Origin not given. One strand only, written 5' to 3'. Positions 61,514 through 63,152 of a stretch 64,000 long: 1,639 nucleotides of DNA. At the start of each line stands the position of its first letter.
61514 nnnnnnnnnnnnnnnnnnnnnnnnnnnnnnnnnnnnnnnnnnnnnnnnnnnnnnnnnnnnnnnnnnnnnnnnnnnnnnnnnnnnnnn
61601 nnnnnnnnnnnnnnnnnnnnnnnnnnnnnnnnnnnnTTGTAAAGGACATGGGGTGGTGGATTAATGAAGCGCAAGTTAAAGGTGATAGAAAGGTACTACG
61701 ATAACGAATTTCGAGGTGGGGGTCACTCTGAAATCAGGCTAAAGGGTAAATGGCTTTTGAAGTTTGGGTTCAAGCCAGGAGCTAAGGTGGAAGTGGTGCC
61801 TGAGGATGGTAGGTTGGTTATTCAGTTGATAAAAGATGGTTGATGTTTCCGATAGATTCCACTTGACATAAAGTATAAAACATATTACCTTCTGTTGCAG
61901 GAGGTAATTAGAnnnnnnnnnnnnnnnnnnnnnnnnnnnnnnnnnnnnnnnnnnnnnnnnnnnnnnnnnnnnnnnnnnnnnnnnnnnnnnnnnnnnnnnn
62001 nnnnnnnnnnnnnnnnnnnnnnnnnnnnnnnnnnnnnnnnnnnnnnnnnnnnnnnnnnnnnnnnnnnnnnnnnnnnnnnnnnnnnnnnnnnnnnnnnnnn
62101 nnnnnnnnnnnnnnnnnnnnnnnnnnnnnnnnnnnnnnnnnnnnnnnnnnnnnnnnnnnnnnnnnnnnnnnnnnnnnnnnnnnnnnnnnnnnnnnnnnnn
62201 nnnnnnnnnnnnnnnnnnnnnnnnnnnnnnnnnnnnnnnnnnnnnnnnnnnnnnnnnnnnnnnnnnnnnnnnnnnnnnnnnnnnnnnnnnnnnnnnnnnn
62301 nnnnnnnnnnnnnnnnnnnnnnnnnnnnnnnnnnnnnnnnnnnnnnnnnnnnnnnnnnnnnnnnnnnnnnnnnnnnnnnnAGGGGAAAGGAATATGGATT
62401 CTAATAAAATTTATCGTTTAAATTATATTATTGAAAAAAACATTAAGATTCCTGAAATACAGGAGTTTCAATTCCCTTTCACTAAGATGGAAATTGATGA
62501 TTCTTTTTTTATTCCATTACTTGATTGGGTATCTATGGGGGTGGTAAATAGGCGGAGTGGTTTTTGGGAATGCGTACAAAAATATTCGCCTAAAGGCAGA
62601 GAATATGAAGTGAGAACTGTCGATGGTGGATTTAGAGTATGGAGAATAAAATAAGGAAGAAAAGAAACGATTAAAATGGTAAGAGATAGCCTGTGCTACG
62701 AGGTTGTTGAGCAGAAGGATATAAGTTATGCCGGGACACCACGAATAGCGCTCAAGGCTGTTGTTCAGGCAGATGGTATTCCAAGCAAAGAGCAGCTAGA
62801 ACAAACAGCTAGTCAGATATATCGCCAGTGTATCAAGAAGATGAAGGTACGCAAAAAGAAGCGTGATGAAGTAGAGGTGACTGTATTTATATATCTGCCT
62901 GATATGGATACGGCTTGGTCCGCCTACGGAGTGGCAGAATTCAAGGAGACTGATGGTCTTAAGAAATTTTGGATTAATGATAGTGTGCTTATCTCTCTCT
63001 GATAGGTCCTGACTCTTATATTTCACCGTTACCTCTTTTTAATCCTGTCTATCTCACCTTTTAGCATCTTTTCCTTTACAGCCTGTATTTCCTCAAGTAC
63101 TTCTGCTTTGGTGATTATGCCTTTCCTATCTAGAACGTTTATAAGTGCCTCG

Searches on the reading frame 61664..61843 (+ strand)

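Call 55: search_protein_families(library=pfam, proteins=[window:61664-61843:+], max_evalue=0.1)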
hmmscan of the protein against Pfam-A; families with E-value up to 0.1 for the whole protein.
window:61664-61843:+ (59 aa): 3 families
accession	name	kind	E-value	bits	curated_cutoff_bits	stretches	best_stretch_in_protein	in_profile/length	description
PF08845.15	SymE_toxin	-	7.2e-10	39.2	29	1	3-54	2-53/54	Toxin SymE, type I toxin-antitoxin system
PF04014.23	MazE_antitoxin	-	0.0029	18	24.7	1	30-56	16-43/48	Antidote-toxin recognition MazE, bacterial antitoxin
PF04023.20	FeoA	-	0.075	13.6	23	1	31-54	28-54/74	FeoA domain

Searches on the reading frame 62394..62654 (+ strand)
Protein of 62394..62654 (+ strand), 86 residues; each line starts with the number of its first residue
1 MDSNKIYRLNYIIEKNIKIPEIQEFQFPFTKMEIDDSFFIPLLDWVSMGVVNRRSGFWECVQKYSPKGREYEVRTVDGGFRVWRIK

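Call 55: search_protein_families(library=pfam, proteins=[window:62394-62654:+], max_evalue=0.1)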
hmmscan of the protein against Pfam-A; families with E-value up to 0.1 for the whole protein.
window:62394-62654:+ (86 aa): 1 family
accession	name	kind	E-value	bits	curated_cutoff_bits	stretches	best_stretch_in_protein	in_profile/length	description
PF23978.1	DUF7303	-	0.022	14.7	27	0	11-41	88-123/195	Family of unknown function (DUF7303)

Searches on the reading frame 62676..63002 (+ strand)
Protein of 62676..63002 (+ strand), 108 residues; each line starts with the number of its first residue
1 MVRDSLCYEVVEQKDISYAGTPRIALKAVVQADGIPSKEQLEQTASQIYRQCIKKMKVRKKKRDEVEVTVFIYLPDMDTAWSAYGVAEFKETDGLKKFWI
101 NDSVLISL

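Call 46: find_encoding_contigs(protein=window:62676-63002:+, flank=10000, max_places=3)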
Protein window:62676-63002:+ (108 aa): no gene with exactly this product is on record in the collection.

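Call 55: search_protein_families(library=pfam, proteins=[window:62676-63002:+], max_evalue=0.1)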
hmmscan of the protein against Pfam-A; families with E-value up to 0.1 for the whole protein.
window:62676-63002:+ (108 aa): 1 family
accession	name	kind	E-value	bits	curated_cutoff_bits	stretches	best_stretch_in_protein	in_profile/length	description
PF16175.11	DUF4875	-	0.028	14.6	25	1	6-59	4-56/156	Domain of unknown function (DUF4875)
